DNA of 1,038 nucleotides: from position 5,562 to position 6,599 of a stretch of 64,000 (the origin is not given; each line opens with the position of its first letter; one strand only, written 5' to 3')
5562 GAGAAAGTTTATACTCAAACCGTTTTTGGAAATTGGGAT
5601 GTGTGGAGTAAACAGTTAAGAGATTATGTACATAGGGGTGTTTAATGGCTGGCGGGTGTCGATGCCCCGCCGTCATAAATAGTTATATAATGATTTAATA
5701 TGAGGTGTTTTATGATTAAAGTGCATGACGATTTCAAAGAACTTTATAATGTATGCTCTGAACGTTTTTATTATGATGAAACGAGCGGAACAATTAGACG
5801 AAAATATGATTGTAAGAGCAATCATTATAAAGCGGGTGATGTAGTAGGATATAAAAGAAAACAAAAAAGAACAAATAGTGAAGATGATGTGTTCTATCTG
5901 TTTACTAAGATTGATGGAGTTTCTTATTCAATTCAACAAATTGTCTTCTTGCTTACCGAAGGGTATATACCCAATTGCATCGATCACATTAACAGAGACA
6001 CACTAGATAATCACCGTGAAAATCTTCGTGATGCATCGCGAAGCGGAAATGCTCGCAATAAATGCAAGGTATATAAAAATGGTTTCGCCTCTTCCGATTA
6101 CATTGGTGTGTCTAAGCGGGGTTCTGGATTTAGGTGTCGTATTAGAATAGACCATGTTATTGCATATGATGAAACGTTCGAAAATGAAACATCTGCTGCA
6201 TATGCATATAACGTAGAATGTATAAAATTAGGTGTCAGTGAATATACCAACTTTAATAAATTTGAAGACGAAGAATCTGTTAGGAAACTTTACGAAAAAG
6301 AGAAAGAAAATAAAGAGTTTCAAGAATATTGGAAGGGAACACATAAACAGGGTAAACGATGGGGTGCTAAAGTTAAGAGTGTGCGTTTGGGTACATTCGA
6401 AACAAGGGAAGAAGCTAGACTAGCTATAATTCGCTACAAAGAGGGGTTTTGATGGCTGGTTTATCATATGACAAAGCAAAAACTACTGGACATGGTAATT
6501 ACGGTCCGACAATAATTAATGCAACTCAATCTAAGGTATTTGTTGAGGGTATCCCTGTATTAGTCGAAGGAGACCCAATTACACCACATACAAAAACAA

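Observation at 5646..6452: HNH-AP2 homing endonuclease inserted between baseplate genes 5.1 and 5.4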

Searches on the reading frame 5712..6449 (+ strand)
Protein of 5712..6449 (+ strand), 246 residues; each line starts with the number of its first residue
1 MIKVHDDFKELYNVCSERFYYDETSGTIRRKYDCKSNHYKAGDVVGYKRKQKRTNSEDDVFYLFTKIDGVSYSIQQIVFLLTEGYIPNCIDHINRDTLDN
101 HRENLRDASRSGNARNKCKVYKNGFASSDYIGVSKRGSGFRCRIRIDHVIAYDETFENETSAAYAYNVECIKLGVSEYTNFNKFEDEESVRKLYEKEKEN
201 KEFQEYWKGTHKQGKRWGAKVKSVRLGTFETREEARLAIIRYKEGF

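Call 3: search_protein_families(library=pfam, proteins=[window:5712-6449:+], max_evalue=1)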
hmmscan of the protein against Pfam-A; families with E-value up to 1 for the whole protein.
window:5712-6449:+ (246 aa): 2 families
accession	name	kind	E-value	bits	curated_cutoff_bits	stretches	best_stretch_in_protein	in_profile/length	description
PF13392.12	HNH_3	-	8.1e-08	32.2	24.8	1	75-115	4-46/46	HNH endonuclease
PF00847.26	AP2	-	0.016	15.9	33.3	1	214-244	23-49/54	AP2 domain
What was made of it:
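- On Pfam HNH_3 (PF13392) / I-HmuI-like HNH nucleases: 32.2 bits against 24.8, E 8.1e-8, residues 75-115 (call 3).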

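Call 4: search_protein_families(library=phrogs, proteins=[window:5712-6449:+], max_evalue=0.01)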
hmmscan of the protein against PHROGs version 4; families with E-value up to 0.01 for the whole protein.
window:5712-6449:+ (246 aa): 6 families
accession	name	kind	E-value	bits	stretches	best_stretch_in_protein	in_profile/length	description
phrog_99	-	DNA, RNA and nucleotide metabolism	2.7e-39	136.9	1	13-244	112-331/383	HNH endonuclease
phrog_4578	-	DNA, RNA and nucleotide metabolism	1.8e-10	41.8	1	88-176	30-117/130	HNH endonuclease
phrog_59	-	DNA, RNA and nucleotide metabolism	2.1e-05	25.1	1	42-218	156-314/423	HNH endonuclease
phrog_36769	-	unknown function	8.1e-05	23.1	1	79-182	247-356/367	-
phrog_959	-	DNA, RNA and nucleotide metabolism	0.00013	22.7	1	18-123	16-112/138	HNH endonuclease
phrog_31829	-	unknown function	0.0016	19.5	0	12-47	9-43/63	-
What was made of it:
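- HNH_3 is above the Pfam cutoff (call 3), and phrog_99 gives E 2.7e-39 (call 4).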

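Call 14: search_dna_similar(query=window:5712-6449:+, collection=phages, mode=protein, max_rows=60, rows=spread)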
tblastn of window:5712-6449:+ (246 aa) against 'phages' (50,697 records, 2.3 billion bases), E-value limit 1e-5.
Records with a match: 583; places in all: 828; records where one place covers at least 80% of the query: 8.
Best place of each record, by identity: >=99% 5; 95-99% 1; <60% 577.
By first word of the organism name: Salmonella 185; Escherichia 142; Klebsiella 92; Pectobacterium 29; Pseudomonas 15; Ralstonia 14; Shigella 12; Yersinia 12; Phage 9; Vibrio 9; and 20 more.
By host as written in the record: - 70; Klebsiella pneumoniae 51; Escherichia coli 48; Salmonella enterica subsp. enterica serovar Enteritidis PT1 27; Salmonella sp. 19; Pectobacterium atrosepticum DSM18077 17; Salmonella enterica subsp. enterica serovar Enteritidis 15; Escherichia coli K-12 15; and 139 more.
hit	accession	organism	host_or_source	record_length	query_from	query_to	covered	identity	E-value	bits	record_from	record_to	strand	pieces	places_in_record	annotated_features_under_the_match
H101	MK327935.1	Escherichia phage vB_EcoM_G2494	Escherichia coli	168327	1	246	100%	99.6%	2e-162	503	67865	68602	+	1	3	hypothetical protein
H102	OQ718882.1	Klebsiella phage vB_KpnS_SCNJ1-C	Klebsiella pneumonia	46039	9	181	70%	34.1%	1e-9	64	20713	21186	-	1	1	hypothetical protein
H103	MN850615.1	Escherichia phage kvi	Escherichia coli K-12 MG1655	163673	9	167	65%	35.2%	1e-11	69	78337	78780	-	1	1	hypothetical protein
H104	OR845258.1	Escherichia phage ECO95 1-6-1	Escherichia coli O157:H7 ATCC 43895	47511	9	181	70%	31.8%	5e-8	59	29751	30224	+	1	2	record has no annotation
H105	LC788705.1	Escherichia coli phage NG_A1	sewage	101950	15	198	75%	27.6%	9e-10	64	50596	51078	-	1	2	HNH endonuclease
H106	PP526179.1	Bacillus phage phi3T-SPBeta hybrid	Bacillus subtilis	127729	90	238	61%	33.5%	5e-7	56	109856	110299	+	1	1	record has no annotation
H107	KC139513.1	Salmonella phage FSL SP-126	Salmonella enterica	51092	28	177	61%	32.5%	6e-8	59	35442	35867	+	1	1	endonuclease | hypothetical protein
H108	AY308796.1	Escherichia phage Tls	-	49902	27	177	61%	31.6%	7e-8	58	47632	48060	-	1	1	endZ: HNH endonuclease | hypothetical protein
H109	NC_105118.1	Escherichia phage DaisyDussoix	Escherichia coli K-12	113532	17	134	48%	39.8%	2e-11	69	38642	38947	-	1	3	putative homing endonuclease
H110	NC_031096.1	Pectobacterium phage PP90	Pectobacterium atrosepticum PB72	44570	11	166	63%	30.0%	3e-6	54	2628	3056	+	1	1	HNH homing endonuclease | hypothetical protein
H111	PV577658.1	Escherichia phage vB_EcoS_MM-2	Escherichia coli K-12 (substrain W3110)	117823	12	134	50%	37.6%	3e-11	69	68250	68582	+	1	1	HNH endonuclease | DnaB-like replicative helicase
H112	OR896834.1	Escherichia phage Baret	Escherichia coli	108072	17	134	48%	38.1%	6e-11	68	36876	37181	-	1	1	HNH endonuclease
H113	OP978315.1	Klebsiella phage vB_KpS_KW1.1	Klebsiella pneumoniae 52145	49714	26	162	56%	32.4%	5e-6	53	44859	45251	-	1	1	HNH endonuclease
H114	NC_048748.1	Escherichia phage vB_EcoS_HdH2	Escherichia coli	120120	17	146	53%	33.8%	7e-9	62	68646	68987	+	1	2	putative HNH endonuclease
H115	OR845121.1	Salmonella phage S.Hadar 4-5-1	Salmonella enterica subsp. enterica ...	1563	8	126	48%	36.9%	1e-6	55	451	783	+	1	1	record has no annotation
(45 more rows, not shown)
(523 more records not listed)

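Call 15: find_homologous_proteins(query=window:5712-6449:+, max_evalue=0.00001)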
Query window:5712-6449:+ (246 aa): 6 proteins with E <= 0.00001 among 299 candidates.
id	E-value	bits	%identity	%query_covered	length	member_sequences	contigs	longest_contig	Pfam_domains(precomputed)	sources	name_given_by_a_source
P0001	4.0e-162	555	100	100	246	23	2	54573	PF13392.13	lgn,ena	-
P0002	3.2e-11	61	33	63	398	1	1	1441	PF00847.27,PF13392.13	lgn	-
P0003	1.3e-8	53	30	72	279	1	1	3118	PF00847.27,PF13392.13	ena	-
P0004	7.3e-7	47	46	28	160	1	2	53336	PF13392.13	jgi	jgi:hypothetical protein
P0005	5.6e-6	44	35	43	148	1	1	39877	PF13392.13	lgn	-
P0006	7.4e-6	44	34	46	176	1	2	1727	PF13392.13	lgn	-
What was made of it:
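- Tried and rejected: The word-indexed protein search found only 6 relatives (call 15).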

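Call 37: search_protein_representatives(protein=window:5712-6449:+)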
Query: 246 residues. Proteins with E-value up to 0.001 (for the whole library): 14794; up to 1e-10: 363; up to 1e-30: 1. The best 150 are listed.
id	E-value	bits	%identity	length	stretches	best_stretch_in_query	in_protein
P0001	1.3e-162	555.3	100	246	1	1-246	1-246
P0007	2.7e-25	105.7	37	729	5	58-198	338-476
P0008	2.0e-24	102.8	35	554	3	89-244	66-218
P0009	5.8e-23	98.0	34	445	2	19-182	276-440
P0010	2.4e-22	96.0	37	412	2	62-185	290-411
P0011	6.0e-20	88.2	36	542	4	61-184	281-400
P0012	6.5e-20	88.0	35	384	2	62-185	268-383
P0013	1.7e-19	86.7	37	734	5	88-176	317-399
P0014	2.0e-19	86.4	35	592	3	62-174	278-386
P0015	2.5e-19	86.1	38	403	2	79-236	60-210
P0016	3.0e-19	85.9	38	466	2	58-238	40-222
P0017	3.8e-18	82.3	39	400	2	62-237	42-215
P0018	8.1e-18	81.2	35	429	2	87-238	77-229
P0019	8.8e-18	81.1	36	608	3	88-168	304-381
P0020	1.4e-17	80.4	36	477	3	62-190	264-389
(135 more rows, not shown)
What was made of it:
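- Closest known: HNH-AP2 free-standing homing endonuclease class. Same: It belongs to a very large family, with 14,794 representatives at E<=1e-3 (call 37).
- The nearest homologue in 1.84 billion representatives is below 50% identity (call 37).
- Tried and rejected: The exhaustive search was needed to see the family (call 37).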

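Call 40: search_solved_structures(query=A1, max_evalue=1, show_alignments=2)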
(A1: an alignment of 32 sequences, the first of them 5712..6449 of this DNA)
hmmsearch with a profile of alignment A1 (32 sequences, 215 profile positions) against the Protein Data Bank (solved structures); distinct sequences matched with E-value up to 1: 8.
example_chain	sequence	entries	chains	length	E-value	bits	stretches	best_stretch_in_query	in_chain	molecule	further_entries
7wq5_A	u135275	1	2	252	7.1e-22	81.6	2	103-208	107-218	Ethylene-responsive transcription factor WRI1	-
7et4_A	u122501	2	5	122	8.9e-14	55.1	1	92-184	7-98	AP2/ERF and B3 domain-containing transcription repressor TEM1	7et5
5wx9_A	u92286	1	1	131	1.9e-09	41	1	106-174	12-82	Ethylene-responsive transcription factor ERF096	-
1u3e_M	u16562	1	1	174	5.8e-09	39.4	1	30-107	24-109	HNH homing endonuclease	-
2gcc_A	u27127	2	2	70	1.9e-07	34.4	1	108-166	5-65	ATERF1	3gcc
1gcc_A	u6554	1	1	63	3.7e-07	33.5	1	108-164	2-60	ETHYLENE RESPONSIVE ELEMENT BINDING FACTOR 1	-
9rtj_B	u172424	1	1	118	0.25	14.4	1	2-67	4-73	SF3 helicase domain-containing protein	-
6gt7_A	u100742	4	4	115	0.49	13.4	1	10-67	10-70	functional pRN1 primase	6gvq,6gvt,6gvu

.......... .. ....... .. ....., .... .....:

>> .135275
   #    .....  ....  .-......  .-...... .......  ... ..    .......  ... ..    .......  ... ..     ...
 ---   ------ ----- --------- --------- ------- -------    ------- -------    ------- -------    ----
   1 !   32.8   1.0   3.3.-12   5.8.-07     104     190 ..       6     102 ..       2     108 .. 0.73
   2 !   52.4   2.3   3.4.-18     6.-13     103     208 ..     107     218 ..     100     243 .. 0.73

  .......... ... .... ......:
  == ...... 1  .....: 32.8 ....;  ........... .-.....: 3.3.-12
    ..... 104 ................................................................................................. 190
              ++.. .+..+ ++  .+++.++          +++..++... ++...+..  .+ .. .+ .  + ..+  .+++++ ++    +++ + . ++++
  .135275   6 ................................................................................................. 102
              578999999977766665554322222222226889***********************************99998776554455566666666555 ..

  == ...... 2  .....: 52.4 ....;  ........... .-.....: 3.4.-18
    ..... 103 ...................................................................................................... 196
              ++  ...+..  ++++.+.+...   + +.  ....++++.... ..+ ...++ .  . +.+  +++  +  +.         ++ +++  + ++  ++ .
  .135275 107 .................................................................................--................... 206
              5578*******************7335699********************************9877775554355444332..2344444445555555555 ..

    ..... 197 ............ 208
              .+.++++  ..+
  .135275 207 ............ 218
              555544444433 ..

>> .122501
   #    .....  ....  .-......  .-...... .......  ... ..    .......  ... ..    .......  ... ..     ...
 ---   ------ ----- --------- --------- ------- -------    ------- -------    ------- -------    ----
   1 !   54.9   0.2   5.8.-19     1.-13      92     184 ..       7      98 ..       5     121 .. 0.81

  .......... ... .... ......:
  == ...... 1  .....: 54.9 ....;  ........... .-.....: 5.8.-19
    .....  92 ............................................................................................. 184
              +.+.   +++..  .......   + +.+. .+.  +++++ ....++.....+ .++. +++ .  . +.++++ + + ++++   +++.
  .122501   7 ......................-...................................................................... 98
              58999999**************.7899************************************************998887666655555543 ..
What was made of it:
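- On AP2 DNA-binding domain (PF00847): Family profile against WRI1 E 7e-22, TEM1 9e-14, ERF096 2e-9 and AtERF1 2e-7 (call 40).
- Checked: However, a family profile hits plant AP2/ERF crystal structures (WRI1 E 7e-22, TEM1 9e-14; call 40).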

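Call 48: predict_structure(alignment_id=A1)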
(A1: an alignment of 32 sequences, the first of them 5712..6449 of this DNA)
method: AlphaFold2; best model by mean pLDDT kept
length: 246 residues; sequences in the alignment: 32
mean_pLDDT: 93.1   pTM: 0.82
mean pLDDT of the five models: 93.1, 92.7, 92.5, 92.6, 92.5
residues with pLDDT >= 90: 207; 70-90: 29; 50-70: 9; < 50: 1
segments of 3 or more residues with pLDDT < 50: none
pLDDT, mean of each block of 10 residues (from residue 1): 72 97 98 90 96 75 95 97 97 96 97 90 81 95 95 98 98 97 97 97 91 97 96 96 89
secondary structure, 60 per line:
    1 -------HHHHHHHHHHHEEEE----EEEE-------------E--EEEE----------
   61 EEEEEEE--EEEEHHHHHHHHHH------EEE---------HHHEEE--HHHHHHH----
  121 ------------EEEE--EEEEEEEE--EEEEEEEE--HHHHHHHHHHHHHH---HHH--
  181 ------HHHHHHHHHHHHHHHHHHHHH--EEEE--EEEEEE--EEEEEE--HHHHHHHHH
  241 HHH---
elements in order: H8-18 E19-22 E27-30 E47-50 E61-67 E70-73 H74-83 E90-92 E105-107 H110-116 E133-136 E139-146 E149-156 H159-172 H187-207 E210-213 E216-221 E224-229 H232-243
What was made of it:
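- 6270..6332 (+): Long linker helix (residues 187-207) between the two AP2 domains. AF2 model (call 48).
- On AP2 DNA-binding domain (PF00847): Strands 133-136, 139-146 and 149-156 with helix 159-172; strands 210-213, 216-221 and 224-229 with helix 232-243 (call 48).
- The AF2 model has pLDDT 93 and pTM 0.82 (call 48). The model is confidently folded (call 48).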

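Call 51: fold_search(model_id=the predicted structure, library=pdb)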
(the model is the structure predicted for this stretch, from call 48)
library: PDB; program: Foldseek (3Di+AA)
matches with E <= 10: 95; with E <= 0.001: 0
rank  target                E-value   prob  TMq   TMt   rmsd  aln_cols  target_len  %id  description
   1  7wq5_B                5.0e-03  1.00  0.29  0.42   6.4       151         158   18  Crystal structure of Arabidopsis transcriptional factor WRINKLED1 with dsDNA (released 2022-08-31)
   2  7et4_A                5.9e-02  0.99  0.23  0.50   8.3        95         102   18  Crystal structure of Arabidopsis TEM1 AP2 domain (released 2021-09-15)
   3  7et4_G                7.0e-02  0.99  0.23  0.51   8.3        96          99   18  Crystal structure of Arabidopsis TEM1 AP2 domain (released 2021-09-15)
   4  7et4_D                7.8e-02  1.00  0.22  0.48   5.5        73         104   19  Crystal structure of Arabidopsis TEM1 AP2 domain (released 2021-09-15)
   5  7et4_J                9.8e-02  0.99  0.23  0.51   7.8        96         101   18  Crystal structure of Arabidopsis TEM1 AP2 domain (released 2021-09-15)
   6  7et5                  1.8e-01  0.95  0.22  0.50   6.9        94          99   22  Crystal structure of Arabidopsis TEM1 AP2 domain (released 2021-09-15)
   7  5aqw                  5.2e-01  0.03  0.10  0.07  20.6       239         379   10  Fragment-based screening of HSP70 sheds light on the functional role of ATP-binding site residues (released 2016-10-05)
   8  2qwq_A                1.6e+00  0.01  0.11  0.08  21.3       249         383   10  Crystal structure of disulfide-bond-crosslinked complex of bovine hsc70 (1-394aa)R171C and bovine Auxilin (810-910aa)D (released 2007-12-18)
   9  7x4a                  1.8e+00  0.04  0.10  0.09  10.7        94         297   14  Native CD-NTase ClCdnE (released 2023-03-08)
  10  7gyj                  2.4e+00  0.01  0.10  0.07  20.8       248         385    8  Crystal Structure of HSP72 in complex with ligand 11 at 1.43 MGy X-ray dose (released 2024-12-11)
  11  6m3l_A                2.9e+00  0.04  0.10  0.12  14.8        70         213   17  Crystal structure of the R.PabI(Y68F-K154A)-dsDNA(nonspecific) complex (released 2020-03-18)
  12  6sr6_A                2.9e+00  0.01  0.11  0.06  16.9       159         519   13  Crystal structure of the RAC core with a pseudo substrate bound to Ssz1 SBD (released 2020-03-25)
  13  2nvm_A                3.1e+00  0.02  0.09  0.14   7.3        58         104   16  Crystal structure of fdxN element excision controlling factor XisI (YP_321976.1) from Anabaena Variabilis ATCC 29413 a (released 2006-12-12)
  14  6rzq_B                3.1e+00  0.01  0.11  0.09  20.8       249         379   10  Plasmodium falciparum Hsp70-x chaperone nucleotide binding domain - ANP-PnP bound state (released 2019-10-02)
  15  7kb3_A                3.2e+00  0.04  0.09  0.10  14.8        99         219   12  The structure of a sensor domain of a histidine kinase (VxrA) from Vibrio cholerae O1 biovar eltor str. N16961, 2nd fo (released 2020-10-14)
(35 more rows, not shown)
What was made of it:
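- On AP2 DNA-binding domain (PF00847): Foldseek probability 1.00 to WRI1 over 151 columns (call 51).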

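Call 59: find_encoding_contigs(protein=P0001, flank=3000, max_places=6)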
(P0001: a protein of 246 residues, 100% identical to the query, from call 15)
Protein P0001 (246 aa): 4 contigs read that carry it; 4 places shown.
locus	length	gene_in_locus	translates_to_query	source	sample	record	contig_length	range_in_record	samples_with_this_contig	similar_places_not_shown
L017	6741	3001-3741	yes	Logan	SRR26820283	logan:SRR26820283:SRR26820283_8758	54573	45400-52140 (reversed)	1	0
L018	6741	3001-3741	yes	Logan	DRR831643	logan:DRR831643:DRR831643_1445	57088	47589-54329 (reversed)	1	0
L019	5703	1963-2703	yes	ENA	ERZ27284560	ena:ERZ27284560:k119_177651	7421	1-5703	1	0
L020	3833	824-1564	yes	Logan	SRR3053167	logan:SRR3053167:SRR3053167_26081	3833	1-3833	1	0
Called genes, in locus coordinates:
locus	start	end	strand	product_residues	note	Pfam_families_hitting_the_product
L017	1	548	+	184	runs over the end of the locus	PF11246:Phage_gp53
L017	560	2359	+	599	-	PF06714:Gp5_OB, PF00959:Phage_lysozyme, PF22178:Gp5_trimer_C (faint), PF06715:Gp5_C (faint)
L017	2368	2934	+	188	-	PF26906:Phage_T4_Y07E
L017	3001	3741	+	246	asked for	PF13392:HNH_3 (weak)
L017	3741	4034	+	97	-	PF05488:PAAR_motif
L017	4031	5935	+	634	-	PF21379:Gp6-like_1st, PF21515:Gp6_2nd, PF21387:Gp6_C-I, PF21871:Gp6_C-III, PF21472:gp6_C-domII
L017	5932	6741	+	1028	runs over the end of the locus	PF21428:Gp7_helical, PF21427:Gp7_5th, PF21456:Gp7_6th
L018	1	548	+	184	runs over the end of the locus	PF11246:Phage_gp53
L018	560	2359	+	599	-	PF06714:Gp5_OB, PF00959:Phage_lysozyme, PF06715:Gp5_C (faint), PF22178:Gp5_trimer_C (weak)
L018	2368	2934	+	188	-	PF26906:Phage_T4_Y07E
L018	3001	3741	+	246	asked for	PF13392:HNH_3 (weak)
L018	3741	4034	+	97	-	PF05488:PAAR_motif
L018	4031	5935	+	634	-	PF21379:Gp6-like_1st, PF21515:Gp6_2nd, PF21387:Gp6_C-I, PF21871:Gp6_C-III, PF21472:gp6_C-domII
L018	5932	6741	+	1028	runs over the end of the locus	PF21428:Gp7_helical, PF21427:Gp7_5th, PF21456:Gp7_6th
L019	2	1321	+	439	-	?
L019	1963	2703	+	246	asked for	PF13392:HNH_3 (weak)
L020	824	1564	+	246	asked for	PF13392:HNH_3 (weak)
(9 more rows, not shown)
